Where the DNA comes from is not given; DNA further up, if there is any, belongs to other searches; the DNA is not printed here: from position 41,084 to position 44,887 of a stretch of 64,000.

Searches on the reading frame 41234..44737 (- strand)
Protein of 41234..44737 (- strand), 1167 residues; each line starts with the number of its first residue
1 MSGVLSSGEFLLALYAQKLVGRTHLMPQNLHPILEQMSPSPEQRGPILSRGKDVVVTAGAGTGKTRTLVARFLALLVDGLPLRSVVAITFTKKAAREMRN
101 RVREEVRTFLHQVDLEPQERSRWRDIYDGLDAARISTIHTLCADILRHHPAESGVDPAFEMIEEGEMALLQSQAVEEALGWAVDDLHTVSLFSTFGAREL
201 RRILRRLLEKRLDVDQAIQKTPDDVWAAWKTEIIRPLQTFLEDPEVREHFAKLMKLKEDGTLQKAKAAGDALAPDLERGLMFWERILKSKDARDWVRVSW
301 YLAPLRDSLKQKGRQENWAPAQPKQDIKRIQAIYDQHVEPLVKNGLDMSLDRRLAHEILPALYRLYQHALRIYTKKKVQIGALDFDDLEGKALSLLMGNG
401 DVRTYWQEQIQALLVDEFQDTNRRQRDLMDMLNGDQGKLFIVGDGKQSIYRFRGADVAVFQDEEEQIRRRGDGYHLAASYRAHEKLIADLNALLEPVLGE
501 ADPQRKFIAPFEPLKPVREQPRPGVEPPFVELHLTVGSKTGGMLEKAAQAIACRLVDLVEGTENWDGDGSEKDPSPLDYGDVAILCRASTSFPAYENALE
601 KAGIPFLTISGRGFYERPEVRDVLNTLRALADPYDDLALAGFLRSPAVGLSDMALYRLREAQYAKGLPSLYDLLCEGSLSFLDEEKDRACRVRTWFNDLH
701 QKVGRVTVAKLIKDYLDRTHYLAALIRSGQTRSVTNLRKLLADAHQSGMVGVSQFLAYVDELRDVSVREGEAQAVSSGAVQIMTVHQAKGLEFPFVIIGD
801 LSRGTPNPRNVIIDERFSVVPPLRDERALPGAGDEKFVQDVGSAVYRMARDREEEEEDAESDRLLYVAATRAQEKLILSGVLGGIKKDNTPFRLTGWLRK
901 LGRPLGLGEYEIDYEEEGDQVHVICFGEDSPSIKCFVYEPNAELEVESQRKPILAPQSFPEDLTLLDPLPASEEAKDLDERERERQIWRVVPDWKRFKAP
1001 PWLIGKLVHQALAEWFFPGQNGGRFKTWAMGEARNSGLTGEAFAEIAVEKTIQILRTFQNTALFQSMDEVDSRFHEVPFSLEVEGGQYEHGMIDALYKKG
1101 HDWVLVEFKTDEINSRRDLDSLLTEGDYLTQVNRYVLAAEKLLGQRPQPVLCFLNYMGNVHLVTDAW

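Call 60: search_protein_families(library=pfam, proteins=[window:41234-44737:-], max_evalue=0.00001)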
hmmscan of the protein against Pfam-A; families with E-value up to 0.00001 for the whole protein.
window:41234-44737:- (1167 aa): 5 families
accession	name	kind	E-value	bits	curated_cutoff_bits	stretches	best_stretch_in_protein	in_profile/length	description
PF00580.27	UvrD-helicase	-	1.3e-59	202.6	23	1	41-466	3-269/271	UvrD/REP helicase N-terminal domain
PF13361.12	UvrD_C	-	2e-31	110.1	25.6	1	475-879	2-346/350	UvrD-like helicase C-terminal domain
PF13245.12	AAA_19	-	4.4e-20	72.7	25.1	1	52-453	12-134/134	AAA domain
PF13538.12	UvrD_C_2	-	4.2e-12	46.2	27.4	0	854-878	27-51/52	UvrD-like helicase C-terminal domain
PF13604.12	AAA_30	-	6.2e-06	26.5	27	0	53-109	20-76/191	AAA domain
